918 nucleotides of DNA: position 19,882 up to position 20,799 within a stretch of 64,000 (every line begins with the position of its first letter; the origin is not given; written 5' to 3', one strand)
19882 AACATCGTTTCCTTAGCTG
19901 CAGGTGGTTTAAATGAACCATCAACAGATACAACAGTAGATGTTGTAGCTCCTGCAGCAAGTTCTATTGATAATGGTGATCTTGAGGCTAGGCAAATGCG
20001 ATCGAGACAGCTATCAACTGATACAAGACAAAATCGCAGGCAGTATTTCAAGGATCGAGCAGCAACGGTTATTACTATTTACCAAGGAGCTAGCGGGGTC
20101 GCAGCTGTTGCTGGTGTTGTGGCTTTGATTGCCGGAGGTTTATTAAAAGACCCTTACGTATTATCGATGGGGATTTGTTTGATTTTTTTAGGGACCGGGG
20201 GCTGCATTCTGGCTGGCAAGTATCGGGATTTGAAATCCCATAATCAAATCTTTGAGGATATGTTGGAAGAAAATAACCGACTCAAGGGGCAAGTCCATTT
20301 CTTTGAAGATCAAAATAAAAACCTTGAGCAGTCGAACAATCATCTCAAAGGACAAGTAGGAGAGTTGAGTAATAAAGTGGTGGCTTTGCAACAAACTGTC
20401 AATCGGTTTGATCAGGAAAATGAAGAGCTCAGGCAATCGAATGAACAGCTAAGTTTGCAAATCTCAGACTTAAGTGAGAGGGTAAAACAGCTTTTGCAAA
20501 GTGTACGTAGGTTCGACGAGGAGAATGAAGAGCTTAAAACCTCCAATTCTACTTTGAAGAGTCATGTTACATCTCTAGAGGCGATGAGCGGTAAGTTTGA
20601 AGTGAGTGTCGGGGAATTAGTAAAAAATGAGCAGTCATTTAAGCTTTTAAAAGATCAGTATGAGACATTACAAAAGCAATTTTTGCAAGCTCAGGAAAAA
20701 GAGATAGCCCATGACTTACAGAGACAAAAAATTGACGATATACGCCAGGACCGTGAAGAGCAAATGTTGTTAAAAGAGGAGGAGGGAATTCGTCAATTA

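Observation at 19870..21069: Inc-like protein: bilobed hydrophobic hairpin followed by a coiled coil built on three 35-residue repeats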

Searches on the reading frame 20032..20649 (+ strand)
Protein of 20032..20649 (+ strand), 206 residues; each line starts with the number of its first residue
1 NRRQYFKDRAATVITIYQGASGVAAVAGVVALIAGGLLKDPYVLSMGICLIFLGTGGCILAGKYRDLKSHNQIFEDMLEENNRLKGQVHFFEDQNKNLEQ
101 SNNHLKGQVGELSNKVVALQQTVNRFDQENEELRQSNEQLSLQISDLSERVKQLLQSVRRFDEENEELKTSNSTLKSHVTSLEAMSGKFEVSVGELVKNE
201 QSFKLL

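Call 25: search_protein_representatives(alignment_id=A2)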
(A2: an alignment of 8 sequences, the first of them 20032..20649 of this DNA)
Query: 8 sequences, 206 profile positions. Proteins with E-value up to 0.001 (for the whole library): 92; up to 1e-10: 13; up to 1e-30: 2. The best 92 are listed.
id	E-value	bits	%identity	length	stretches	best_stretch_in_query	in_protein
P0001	1.9e-123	426.2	-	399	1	1-206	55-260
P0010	4.9e-75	268.1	-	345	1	5-206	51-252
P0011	2.0e-24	102.7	-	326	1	5-206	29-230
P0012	2.8e-23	99.0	-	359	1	11-206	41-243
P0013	3.2e-18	82.5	-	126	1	52-150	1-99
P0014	3.0e-16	76.1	-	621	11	145-183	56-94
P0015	1.2e-15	74.0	-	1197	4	77-182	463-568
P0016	5.1e-15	72.1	-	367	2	3-184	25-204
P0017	2.4e-14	69.8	-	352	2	4-179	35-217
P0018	4.6e-12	62.4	-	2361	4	82-167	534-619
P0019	3.3e-11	59.6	-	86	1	1-41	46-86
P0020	5.5e-11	58.9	-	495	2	12-204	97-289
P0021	8.2e-11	58.3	-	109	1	12-69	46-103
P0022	1.4e-10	57.5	-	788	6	99-192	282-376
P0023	2.1e-10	57.0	-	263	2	4-154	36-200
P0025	8.0e-10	55.1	-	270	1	12-178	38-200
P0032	3.9e-07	46.3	-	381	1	48-196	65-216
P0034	9.2e-07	45.1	-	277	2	22-203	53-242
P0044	2.4e-05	40.5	-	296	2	104-200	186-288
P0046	2.5e-05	40.4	-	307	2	16-186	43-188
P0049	2.9e-05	40.2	-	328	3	22-189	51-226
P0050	3.0e-05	40.2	-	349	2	20-182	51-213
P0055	4.8e-05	39.5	-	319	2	19-169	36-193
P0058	6.4e-05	39.1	-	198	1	113-190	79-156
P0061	1.2e-04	38.1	-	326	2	51-163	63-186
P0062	1.3e-04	38.1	-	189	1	17-143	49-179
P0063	1.4e-04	38.0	-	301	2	9-167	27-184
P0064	1.5e-04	37.9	-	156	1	19-134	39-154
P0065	1.7e-04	37.7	-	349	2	18-182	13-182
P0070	2.3e-04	37.3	-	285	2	14-201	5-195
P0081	4.6e-04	36.3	-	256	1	15-171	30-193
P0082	5.5e-04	36.0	-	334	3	23-165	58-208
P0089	6.4e-04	35.8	-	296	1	41-175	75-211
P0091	7.1e-04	35.7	-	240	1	43-175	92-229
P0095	8.3e-04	35.4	-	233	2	21-153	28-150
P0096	8.4e-04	35.4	-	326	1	15-199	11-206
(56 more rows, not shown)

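Call 28: list_cluster_members(proteins=[P0010, P0011, P0012, P0016, P0017, P0020, P0023, P0025, P0021, P0050])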
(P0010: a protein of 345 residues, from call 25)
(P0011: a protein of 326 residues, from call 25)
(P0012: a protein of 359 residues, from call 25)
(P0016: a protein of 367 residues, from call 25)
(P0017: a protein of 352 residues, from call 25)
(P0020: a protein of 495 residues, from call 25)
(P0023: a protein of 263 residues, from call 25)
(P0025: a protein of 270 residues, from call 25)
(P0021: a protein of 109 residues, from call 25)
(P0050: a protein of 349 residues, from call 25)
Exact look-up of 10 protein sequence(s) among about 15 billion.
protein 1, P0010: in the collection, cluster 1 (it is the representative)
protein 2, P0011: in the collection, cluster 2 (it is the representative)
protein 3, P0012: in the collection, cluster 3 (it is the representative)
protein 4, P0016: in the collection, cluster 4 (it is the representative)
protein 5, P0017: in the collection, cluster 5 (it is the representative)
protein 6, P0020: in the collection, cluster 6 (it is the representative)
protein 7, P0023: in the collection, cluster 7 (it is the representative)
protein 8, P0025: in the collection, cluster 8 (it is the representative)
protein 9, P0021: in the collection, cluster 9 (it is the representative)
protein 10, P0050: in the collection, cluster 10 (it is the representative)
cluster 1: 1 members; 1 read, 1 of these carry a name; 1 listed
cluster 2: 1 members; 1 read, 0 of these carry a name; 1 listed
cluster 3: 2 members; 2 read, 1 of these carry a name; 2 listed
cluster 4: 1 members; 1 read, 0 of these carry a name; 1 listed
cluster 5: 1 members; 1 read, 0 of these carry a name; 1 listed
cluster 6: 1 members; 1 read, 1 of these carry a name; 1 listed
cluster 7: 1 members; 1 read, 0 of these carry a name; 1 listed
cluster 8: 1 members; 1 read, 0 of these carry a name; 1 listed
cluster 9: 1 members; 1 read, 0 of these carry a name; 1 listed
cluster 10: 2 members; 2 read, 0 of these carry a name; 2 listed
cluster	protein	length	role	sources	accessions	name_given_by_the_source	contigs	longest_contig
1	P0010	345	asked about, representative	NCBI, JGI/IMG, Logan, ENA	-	hypothetical protein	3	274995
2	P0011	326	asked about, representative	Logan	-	-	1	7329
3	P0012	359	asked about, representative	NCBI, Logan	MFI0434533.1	MAG: hypothetical protein ACH350_02240 [Parachlamydiaceae bacterium]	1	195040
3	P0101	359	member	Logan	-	-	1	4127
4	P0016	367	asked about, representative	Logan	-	-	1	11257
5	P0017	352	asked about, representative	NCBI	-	-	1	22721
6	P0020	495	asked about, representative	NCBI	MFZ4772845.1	MAG: hypothetical protein ACOYK9_02505 [Chlamydiia bacterium]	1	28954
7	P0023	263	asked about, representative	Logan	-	-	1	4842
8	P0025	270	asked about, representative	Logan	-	-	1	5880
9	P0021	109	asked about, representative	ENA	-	-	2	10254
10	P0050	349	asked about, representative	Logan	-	-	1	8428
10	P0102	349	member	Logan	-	-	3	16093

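Call 29: find_encoding_contigs(protein=P0012, flank=8000, max_places=2)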
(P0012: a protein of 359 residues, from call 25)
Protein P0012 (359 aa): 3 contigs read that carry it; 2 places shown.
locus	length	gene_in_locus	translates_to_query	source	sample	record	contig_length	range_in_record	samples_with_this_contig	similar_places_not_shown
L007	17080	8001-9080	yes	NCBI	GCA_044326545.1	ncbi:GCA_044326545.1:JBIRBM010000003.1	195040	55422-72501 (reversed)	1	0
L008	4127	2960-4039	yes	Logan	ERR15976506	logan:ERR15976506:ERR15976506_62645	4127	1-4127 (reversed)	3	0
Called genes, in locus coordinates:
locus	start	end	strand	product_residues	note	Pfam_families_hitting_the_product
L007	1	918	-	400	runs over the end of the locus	PF00364:Biotin_lipoyl (faint), PF25917:BSH_RND, PF25919:BSH_CusB (faint), PF25935:BSH_LcnD (faint), PF25973:BSH_CzcB (weak), PF25984:BSH_YknX (faint), PF25954:Beta-barrel_RND_2, PF25990:Beta-barrel_YknX (faint)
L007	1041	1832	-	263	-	PF01980:TrmO_N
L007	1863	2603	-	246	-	PF26330:DUF8085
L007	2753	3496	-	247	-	-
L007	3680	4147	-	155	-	-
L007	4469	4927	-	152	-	PF13488:Gly-zipper_Omp (weak)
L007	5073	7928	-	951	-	PF00330:Aconitase, PF00694:Aconitase_C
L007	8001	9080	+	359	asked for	PF28175:T4SS_LegC2C7 (weak), PF23649:FKBP15 (weak)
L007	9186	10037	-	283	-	PF00583:Acetyltransf_1, PF13508:Acetyltransf_7, PF18014:Acetyltransf_18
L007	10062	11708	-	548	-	PF13428:TPR_14 (faint)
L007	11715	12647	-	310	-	-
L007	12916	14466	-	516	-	-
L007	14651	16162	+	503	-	PF01565:FAD_binding_4, PF08031:BBE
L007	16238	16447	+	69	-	-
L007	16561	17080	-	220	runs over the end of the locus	PF00578:AhpC-TSA, PF08534:Redoxin, PF10417:1-cysPrx_C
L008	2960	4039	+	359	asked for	PF28175:T4SS_LegC2C7 (weak), PF23649:FKBP15 (weak)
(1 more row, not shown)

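Call 30: find_encoding_contigs(protein=P0010, flank=8000, max_places=2)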
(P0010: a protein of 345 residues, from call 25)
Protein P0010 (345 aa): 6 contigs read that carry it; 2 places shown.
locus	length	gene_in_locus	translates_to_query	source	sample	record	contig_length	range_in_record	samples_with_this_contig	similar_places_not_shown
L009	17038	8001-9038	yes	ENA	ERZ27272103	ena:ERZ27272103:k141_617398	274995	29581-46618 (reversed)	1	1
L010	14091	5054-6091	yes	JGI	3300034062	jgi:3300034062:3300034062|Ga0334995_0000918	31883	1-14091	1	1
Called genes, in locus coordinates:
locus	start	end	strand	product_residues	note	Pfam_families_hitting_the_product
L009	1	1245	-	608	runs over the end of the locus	PF13378:MR_MLE_C (weak)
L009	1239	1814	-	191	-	PF01040:UbiA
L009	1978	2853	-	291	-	PF00378:ECH_1, PF16113:ECH_2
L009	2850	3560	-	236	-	-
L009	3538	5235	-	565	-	PF02776:TPP_enzyme_N, PF16582:TPP_enzyme_M_2, PF02775:TPP_enzyme_C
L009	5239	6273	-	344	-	PF00425:Chorismate_bind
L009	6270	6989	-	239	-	PF01209:Ubie_methyltran, PF13489:Methyltransf_23, PF13847:Methyltransf_31, PF08241:Methyltransf_11, PF08242:Methyltransf_12, PF13649:Methyltransf_25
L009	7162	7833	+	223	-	-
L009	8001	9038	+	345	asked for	PF24161:CCDC39 (weak), PF28175:T4SS_LegC2C7 (faint)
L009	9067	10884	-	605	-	PF00009:GTP_EFTU, PF22042:EF-G_D2 (faint), PF03144:GTP_EFTU_D2, PF00679:EFG_C, PF21018:BipA_C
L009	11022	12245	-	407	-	-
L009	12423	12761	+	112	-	PF05258:DciA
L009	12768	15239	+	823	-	PF02518:HATPase_c, PF00204:DNA_gyraseB, PF01751:Toprim, PF00986:DNA_gyraseB_C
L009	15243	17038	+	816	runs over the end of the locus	PF00521:DNA_topoisoIV, PF03989:DNA_gyraseA_C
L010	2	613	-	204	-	?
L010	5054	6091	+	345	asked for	PF24161:CCDC39 (weak), PF28175:T4SS_LegC2C7 (faint)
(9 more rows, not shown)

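Call 34: list_cluster_members(proteins=[P0034, P0046, P0049, P0055, P0063, P0065, P0070, P0081, P0082, P0032])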
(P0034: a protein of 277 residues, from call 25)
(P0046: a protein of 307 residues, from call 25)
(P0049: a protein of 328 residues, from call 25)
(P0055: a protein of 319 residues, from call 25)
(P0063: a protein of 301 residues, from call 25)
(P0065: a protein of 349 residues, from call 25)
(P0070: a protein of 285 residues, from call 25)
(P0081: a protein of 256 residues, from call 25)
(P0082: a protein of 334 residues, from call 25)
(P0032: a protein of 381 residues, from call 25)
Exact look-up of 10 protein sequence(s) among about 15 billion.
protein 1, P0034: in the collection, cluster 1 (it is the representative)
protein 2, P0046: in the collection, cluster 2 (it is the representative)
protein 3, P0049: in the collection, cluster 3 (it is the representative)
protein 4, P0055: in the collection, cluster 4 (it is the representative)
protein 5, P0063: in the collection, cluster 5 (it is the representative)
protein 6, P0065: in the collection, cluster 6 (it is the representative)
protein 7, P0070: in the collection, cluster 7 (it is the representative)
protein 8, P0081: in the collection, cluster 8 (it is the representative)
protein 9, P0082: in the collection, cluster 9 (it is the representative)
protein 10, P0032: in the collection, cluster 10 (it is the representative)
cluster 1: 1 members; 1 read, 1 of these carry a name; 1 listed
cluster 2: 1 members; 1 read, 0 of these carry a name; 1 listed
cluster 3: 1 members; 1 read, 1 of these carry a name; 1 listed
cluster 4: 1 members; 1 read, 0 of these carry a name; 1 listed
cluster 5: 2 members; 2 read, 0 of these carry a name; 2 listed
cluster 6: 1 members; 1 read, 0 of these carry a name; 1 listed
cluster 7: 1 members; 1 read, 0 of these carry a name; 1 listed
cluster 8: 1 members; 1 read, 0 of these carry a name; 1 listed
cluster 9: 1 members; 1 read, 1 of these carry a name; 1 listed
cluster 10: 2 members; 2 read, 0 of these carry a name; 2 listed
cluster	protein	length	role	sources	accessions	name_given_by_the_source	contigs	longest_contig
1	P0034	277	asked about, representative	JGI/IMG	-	peptidoglycan hydrolase CwlO-like protein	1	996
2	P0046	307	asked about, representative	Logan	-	-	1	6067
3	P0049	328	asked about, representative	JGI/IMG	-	chromosome segregation ATPase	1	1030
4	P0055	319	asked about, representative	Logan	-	-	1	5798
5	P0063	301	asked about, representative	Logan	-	-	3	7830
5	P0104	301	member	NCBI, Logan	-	-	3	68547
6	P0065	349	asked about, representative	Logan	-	-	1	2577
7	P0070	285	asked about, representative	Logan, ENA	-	-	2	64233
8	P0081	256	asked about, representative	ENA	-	-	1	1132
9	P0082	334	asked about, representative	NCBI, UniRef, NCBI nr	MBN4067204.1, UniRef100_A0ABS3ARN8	hypothetical protein JYU14_03875 [Simkania negevensis] | Uncharacterized protein n=1 Tax=Simkania negevensis TaxID=83561 RepID=A0ABS3ARN8_9BACT | hypothetical protein [Simkania negevensis]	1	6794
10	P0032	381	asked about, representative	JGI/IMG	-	-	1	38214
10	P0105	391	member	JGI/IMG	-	-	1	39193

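Call 54: find_homologous_proteins(query=P0012, max_evalue=0.001)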
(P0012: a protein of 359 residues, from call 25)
Query P0012 (359 aa): 1 proteins with E <= 0.001 among 8000 candidates.
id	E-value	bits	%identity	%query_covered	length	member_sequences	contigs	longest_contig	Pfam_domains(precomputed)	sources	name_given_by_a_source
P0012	5.1e-221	751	100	100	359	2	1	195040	PF28175.1,PF23649.2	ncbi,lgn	ncbi:MAG: hypothetical protein ACH350_02240 [Parachlamydiaceae bacterium]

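Call 56: list_cluster_members(proteins=[P0044, P0058, P0061, P0062, P0064, P0089, P0091, P0095, P0096, P0011])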
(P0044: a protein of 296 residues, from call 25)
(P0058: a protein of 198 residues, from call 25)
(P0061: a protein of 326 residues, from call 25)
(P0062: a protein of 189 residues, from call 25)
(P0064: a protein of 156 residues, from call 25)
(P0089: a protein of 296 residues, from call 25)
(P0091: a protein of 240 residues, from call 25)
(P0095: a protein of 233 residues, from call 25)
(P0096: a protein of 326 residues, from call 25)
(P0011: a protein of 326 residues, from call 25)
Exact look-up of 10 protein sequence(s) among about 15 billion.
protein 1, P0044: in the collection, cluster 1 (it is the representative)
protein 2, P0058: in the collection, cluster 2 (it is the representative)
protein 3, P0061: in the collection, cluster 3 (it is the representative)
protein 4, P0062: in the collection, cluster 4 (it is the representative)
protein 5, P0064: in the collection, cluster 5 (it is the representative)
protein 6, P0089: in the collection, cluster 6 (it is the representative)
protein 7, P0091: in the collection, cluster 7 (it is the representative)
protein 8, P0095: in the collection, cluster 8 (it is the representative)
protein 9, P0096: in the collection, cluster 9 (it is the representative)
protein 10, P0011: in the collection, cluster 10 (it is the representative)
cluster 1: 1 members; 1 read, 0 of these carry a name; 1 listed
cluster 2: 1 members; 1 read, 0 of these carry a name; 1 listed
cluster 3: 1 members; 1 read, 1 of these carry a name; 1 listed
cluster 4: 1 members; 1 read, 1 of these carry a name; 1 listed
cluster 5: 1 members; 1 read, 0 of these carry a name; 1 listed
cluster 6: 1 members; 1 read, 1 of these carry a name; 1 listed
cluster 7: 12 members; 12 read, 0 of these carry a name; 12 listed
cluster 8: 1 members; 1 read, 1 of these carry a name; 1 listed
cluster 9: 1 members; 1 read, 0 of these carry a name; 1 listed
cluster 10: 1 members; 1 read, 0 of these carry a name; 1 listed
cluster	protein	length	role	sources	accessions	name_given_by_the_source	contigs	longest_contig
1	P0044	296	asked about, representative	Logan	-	-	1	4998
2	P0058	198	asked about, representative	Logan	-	-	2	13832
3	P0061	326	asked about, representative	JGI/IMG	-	chromosome segregation ATPase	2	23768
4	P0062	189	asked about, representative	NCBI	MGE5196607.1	MAG: hypothetical protein ACM3JI_04695, partial [Anaerolineae bacterium]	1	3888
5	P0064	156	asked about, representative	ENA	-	-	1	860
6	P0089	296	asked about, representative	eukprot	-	c9058_g1_i1.p1 GENE.c9058_g1_i1~~c9058_g1_i1.p1 ORF type:complete len:313 ...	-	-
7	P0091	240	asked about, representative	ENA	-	-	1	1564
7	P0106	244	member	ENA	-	-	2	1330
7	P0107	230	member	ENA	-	-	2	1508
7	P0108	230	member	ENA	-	-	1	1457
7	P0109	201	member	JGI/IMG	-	-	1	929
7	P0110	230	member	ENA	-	-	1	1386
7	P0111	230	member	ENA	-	-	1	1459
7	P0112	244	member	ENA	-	-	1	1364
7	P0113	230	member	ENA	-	-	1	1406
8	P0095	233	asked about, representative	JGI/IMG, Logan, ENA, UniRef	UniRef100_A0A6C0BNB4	Uncharacterized protein n=1 Tax=viral metagenome TaxID=1070528 RepID=A0A6C0BNB4_9ZZZZ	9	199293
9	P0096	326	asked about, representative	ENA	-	-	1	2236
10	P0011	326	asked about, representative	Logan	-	-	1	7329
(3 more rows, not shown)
